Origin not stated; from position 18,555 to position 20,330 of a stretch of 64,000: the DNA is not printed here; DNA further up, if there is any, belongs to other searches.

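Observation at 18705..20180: PilC platform protein fused to a C-terminal SH3b domain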

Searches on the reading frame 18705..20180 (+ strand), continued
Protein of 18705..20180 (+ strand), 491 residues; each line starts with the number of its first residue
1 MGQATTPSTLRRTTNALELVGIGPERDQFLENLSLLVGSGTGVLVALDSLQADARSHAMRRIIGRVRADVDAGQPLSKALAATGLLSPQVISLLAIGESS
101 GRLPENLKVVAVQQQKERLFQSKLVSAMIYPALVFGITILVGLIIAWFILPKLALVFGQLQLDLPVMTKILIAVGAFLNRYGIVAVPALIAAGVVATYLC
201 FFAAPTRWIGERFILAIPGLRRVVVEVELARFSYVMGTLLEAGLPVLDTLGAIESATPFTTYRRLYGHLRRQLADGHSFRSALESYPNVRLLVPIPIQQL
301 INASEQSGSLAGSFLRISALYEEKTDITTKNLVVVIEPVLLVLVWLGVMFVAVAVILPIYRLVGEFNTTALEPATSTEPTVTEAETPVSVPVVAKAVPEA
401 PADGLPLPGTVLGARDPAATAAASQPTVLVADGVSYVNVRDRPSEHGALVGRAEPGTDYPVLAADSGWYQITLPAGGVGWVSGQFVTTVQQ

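Call 18: find_related_loci(query=A1, collection=genome_contigs, flank=8000)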
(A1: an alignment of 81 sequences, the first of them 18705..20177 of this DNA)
Query A1 (491 aa) in genome_contigs; peptide patterns used: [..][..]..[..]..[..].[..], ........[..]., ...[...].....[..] (x = any residue, [..] = any of these).
424 stretches matched a pattern; 328 encode a relative of the query (tblastn E <= 1e-3); the best 80 are kept; 80 distinct loci.
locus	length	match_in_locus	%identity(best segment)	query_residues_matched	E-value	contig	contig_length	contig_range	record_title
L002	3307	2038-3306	67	1-415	0e+0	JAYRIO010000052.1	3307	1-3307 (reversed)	MAG: Patescibacteria group bacterium isolate SZ_szas25bin.55 k141_600693, whole genome shotgun sequence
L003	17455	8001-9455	58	1-487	1e-166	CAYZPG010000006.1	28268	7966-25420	MAG TPA_asm: uncultured Candidatus Saccharibacteria bacterium isolate SRP173033_co2_60 genome assembly, contig: NODE_555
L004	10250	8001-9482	55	1-490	6e-161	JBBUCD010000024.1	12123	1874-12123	MAG: Patescibacteria group bacterium isolate H41-bin162 H41_bin162_000000000024, whole genome shotgun sequence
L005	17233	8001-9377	42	20-487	8e-128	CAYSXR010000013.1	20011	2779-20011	MAG TPA_asm: uncultured Gammaproteobacteria bacterium isolate SRP286056_co2_340 genome assembly, contig: NODE_4066_lengt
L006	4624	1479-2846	42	20-490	2e-129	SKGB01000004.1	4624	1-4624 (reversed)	MAG: Candidatus Nomurabacteria bacterium isolate CSBr16_119 CSBr16-32195, whole genome shotgun sequence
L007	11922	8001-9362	49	25-486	1e-126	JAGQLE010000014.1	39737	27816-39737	MAG: Candidatus Berkelbacteria bacterium isolate HKST-UBA08 2012-05-30_1_(paired)_contig_111664, whole genome shotgun se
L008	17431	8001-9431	42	17-489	2e-124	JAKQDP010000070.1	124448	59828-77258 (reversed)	MAG: bacterium isolate USDE_maxbin.058 k141_1591668, whole genome shotgun sequence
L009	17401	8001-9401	41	17-489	7e-124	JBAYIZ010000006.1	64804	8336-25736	MAG: Candidatus Magasanikiibacteriota bacterium isolate SO_2016_GW1_43 scaffold00934_OW334_2016, whole genome shotgun se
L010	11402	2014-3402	43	6-489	3e-123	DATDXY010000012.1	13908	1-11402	MAG TPA_asm: Candidatus Paceibacterota bacterium isolate SMAG_U8151 k141_121410, whole genome shotgun sequence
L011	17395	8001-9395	41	20-491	7e-123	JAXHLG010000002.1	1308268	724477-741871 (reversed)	MAG: Candidatus Moraniibacteriota bacterium isolate Salar_de_Ascotan_soil_MAG_ASO1 contig_5779_polypolish, whole genome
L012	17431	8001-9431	42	17-491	6e-123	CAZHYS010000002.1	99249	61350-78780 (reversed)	MAG TPA_asm: uncultured Gammaproteobacteria bacterium isolate SRP263991_co7_334 genome assembly, contig: NODE_119_length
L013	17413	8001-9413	43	21-489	2e-122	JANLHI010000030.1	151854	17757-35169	MAG: Patescibacteria group bacterium isolate P6-13 k99_109702, whole genome shotgun sequence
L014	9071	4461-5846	41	25-491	4e-122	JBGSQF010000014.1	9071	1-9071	MAG: Candidatus Paceibacteria bacterium isolate JTS-AC323 k141_763035, whole genome shotgun sequence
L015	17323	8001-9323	43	22-486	3e-121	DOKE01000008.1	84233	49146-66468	MAG TPA_asm: Candidatus Moraniibacteriota bacterium isolate UBA9338 contig_920, whole genome shotgun sequence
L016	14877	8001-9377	48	1-491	5e-121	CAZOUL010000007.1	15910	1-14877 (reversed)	MAG TPA_asm: uncultured Candidatus Saccharibacteria bacterium isolate SRP193661_co1_50 genome assembly, contig: NODE_379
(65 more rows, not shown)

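Call 24: predict_structure(alignment_id=A1)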
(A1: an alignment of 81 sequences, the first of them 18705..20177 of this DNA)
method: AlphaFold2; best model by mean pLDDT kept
length: 491 residues; sequences in the alignment: 81
mean_pLDDT: 86.7   pTM: 0.69
mean pLDDT of the five models: 86.7, 84.8, 84.7, 84.4, 83.8
residues with pLDDT >= 90: 306; 70-90: 114; 50-70: 39; < 50: 32
segments of 3 or more residues with pLDDT < 50: 383-386, 388-390, 398-400, 402-404, 411-421
pLDDT, mean of each block of 10 residues (from residue 1): 62 82 94 97 98 97 97 97 92 92 93 90 89 88 87 86 86 91 94 95 94 94 95 94 93 92 97 98 97 97 98 97 93 90 87 79 70 52 48 50 49 45 71 91 97 94 96 95 93 60
secondary structure, 60 per line:
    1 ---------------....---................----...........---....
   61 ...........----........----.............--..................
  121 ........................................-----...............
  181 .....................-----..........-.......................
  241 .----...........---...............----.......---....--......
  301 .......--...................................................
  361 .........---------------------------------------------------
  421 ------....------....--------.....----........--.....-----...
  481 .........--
elements in order: H16-19 H23-38 H43-53 H57-71 H76-83 H88-100 H103-160 H166-201 H207-216 H218-241 H246-256 H260-274 H279-285 H289-292 H295-307 H310-369 E427-430 E437-440 E449-453 E458-465 E468-472 E478-482 E486-489

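Call 51: search_protein_families(library=ncbifam, proteins=[window:18705-20177:+], max_evalue=0.001)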
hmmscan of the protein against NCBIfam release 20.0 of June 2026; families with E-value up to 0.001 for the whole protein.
window:18705-20177:+ (491 aa): 7 families
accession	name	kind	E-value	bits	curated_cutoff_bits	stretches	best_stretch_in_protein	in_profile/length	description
TIGR02120.1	GspF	equivalog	3.6e-51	174.7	424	1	29-362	68-397/401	type II secretion system inner membrane protein GspF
NF007861.0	PRK10573.1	equivalog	5.7e-47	160.7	401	1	21-362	56-394/401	protein transport protein HofC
NF052607.1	T4PiliAsmPilCThrm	equivalog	2e-39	135.9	700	1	29-366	71-404/406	type IV pilus assembly protein PilC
NF052606.1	T4PiliAsmPilCMyx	equivalog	7.2e-34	117.3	700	1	30-364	86-416/419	type IV pilus assembly protein PilC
NF041012.2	T4P_ComGB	equivalog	2.3e-32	112.6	240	1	26-363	3-331/332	competence type IV pilus assembly protein ComGB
NF047826.1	T3SSXpsF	equivalog_domain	5.1e-31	107.9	650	1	27-363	69-401/405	type II secretion system protein XpsF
TIGR04211.1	SH3_and_anchor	equivalog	1e-07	31.8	65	1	436-488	7-60/198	TIGR04211 family SH3 domain-containing protein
